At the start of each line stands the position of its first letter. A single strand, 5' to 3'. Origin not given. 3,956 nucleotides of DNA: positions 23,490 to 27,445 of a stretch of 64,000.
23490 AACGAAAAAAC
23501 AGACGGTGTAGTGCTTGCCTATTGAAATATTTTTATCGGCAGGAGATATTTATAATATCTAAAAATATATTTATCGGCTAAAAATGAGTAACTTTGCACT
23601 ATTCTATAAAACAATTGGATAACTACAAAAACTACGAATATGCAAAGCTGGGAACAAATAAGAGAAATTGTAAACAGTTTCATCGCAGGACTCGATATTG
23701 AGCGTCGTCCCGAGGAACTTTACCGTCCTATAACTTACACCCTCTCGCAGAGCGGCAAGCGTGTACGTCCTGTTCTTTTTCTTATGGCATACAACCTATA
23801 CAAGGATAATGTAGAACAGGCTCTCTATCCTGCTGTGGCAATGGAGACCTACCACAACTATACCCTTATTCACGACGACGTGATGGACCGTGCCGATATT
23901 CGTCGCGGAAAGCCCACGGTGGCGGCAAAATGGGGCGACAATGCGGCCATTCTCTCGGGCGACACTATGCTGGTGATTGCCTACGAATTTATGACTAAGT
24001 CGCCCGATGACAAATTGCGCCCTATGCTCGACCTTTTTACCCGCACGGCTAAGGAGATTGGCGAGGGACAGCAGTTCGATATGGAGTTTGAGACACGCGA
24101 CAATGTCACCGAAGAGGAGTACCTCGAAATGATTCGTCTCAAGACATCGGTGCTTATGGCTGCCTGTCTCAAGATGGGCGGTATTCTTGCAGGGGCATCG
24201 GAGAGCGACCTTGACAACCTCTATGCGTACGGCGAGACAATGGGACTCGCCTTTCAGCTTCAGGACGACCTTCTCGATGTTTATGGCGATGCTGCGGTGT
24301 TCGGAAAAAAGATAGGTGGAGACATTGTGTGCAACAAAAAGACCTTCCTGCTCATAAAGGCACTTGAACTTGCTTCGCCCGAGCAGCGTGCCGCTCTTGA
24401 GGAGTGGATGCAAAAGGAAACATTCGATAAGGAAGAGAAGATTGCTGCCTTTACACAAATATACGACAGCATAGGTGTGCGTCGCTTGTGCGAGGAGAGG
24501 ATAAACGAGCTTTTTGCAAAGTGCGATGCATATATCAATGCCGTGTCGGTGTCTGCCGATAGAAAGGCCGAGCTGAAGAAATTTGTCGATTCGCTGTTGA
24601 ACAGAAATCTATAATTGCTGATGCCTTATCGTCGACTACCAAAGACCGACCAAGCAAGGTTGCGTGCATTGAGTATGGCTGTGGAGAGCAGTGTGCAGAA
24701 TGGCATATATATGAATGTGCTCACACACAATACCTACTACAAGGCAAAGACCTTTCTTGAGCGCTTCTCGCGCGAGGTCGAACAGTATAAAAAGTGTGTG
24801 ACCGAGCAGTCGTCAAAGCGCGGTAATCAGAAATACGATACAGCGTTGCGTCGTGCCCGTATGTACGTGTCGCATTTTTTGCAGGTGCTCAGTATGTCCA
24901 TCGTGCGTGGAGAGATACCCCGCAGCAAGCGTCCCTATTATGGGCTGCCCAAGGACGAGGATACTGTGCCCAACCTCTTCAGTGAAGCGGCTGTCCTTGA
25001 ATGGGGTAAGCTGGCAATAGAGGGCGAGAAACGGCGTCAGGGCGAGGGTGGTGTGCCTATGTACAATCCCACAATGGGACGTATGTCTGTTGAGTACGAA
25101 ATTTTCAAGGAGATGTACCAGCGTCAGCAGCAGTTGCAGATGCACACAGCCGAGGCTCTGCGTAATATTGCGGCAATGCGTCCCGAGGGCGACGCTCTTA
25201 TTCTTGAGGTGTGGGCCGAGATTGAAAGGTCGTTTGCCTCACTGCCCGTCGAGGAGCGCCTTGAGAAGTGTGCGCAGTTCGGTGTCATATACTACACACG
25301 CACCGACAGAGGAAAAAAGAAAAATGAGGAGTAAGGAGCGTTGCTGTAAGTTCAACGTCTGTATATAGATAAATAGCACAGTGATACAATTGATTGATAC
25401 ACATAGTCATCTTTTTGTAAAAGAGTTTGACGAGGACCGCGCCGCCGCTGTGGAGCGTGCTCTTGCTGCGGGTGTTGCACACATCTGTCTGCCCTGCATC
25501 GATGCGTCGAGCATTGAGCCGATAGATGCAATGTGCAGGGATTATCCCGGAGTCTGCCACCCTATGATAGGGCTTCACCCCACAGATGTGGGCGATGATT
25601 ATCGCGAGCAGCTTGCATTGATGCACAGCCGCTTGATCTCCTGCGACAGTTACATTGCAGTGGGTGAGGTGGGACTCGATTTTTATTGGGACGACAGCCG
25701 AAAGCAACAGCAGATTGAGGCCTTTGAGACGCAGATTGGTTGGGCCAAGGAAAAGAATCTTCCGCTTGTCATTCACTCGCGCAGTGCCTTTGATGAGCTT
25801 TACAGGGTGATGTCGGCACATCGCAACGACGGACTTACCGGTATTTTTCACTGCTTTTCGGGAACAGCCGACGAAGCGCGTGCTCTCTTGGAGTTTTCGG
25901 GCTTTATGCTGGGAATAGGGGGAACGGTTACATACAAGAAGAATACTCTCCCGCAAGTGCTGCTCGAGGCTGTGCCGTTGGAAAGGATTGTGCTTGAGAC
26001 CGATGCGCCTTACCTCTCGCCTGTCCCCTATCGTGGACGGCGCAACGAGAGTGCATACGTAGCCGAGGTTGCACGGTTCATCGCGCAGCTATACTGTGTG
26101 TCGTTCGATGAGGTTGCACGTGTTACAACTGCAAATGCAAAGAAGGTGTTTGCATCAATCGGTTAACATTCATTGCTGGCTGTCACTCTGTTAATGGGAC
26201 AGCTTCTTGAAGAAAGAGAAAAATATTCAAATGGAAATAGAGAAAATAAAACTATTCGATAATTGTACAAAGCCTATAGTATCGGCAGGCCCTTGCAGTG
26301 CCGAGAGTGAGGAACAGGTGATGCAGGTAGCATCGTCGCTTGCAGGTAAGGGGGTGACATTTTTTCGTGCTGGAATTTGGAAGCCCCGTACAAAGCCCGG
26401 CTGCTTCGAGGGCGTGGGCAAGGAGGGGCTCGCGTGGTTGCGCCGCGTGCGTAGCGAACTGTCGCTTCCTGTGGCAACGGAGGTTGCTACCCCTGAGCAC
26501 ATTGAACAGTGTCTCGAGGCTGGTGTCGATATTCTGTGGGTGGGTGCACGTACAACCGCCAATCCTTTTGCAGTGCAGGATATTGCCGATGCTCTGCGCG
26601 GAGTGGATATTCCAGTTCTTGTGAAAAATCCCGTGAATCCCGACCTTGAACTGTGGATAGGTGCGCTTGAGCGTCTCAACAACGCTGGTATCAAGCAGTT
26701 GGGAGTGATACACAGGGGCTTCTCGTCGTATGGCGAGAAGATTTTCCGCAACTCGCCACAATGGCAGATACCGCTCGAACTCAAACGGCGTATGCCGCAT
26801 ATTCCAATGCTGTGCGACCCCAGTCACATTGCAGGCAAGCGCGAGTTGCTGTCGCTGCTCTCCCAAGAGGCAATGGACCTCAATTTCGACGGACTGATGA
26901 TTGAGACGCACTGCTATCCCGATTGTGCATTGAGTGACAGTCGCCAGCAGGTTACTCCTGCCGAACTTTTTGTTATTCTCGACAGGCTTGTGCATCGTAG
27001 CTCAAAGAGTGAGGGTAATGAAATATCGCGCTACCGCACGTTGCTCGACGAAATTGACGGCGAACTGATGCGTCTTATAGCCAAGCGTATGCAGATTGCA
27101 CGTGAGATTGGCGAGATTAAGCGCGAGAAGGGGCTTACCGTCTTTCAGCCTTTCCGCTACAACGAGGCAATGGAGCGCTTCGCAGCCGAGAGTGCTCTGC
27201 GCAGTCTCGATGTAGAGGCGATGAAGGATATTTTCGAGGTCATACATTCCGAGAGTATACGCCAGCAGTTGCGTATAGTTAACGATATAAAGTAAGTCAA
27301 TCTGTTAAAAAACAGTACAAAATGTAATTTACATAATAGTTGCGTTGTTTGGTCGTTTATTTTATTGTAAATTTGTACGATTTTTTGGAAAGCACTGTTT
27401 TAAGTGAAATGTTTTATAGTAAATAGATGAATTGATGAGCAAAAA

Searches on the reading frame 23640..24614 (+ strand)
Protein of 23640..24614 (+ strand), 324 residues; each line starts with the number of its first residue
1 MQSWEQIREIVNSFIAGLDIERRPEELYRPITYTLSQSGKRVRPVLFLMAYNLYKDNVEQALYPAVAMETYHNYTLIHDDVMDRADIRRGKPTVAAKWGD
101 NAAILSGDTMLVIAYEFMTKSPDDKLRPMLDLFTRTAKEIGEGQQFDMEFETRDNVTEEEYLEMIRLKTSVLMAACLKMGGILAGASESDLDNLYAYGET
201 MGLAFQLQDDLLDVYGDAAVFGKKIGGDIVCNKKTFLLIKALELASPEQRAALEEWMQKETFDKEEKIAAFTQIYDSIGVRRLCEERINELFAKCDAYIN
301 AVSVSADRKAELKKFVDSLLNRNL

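Call 69: search_protein_families(library=pfam, proteins=[window:23640-24614:+], max_evalue=0.00001)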
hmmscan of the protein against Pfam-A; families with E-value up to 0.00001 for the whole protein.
window:23640-24614:+ (324 aa): 1 family
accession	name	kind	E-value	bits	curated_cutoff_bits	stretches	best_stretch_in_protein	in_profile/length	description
PF00348.22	polyprenyl_synt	-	3.1e-78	262.9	27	1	25-271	2-248/251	Polyprenyl synthetase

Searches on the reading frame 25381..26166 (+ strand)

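Call 69: search_protein_families(library=pfam, proteins=[window:25381-26166:+], max_evalue=0.00001)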
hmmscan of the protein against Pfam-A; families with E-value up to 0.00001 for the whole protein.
window:25381-26166:+ (261 aa): 1 family
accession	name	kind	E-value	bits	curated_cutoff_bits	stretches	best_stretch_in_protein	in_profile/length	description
PF01026.27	TatD_DNase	-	1.9e-73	247.4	27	1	5-257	1-252/253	TatD related DNase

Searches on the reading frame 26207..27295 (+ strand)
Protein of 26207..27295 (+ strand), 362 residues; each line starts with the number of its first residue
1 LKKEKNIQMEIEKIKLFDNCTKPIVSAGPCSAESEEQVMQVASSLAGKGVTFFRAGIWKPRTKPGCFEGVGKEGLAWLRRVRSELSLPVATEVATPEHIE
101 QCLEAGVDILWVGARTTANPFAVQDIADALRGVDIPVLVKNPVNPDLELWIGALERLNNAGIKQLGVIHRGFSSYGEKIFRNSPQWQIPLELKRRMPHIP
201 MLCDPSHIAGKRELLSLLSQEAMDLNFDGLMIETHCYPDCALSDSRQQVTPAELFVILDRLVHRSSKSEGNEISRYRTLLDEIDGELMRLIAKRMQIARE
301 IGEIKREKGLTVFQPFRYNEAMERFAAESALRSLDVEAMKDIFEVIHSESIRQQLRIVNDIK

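Call 69: search_protein_families(library=pfam, proteins=[window:26207-27295:+], max_evalue=0.00001)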
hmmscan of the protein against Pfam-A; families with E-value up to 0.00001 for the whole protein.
window:26207-27295:+ (362 aa): 2 families
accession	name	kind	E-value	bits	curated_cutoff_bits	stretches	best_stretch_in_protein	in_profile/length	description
PF00793.26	DAHP_synth_1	-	1.3e-34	119.8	25.5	1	22-254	17-254/270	DAHP synthetase I family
PF01817.26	CM_2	-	1.5e-19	70.4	27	1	277-354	2-79/80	Chorismate mutase type II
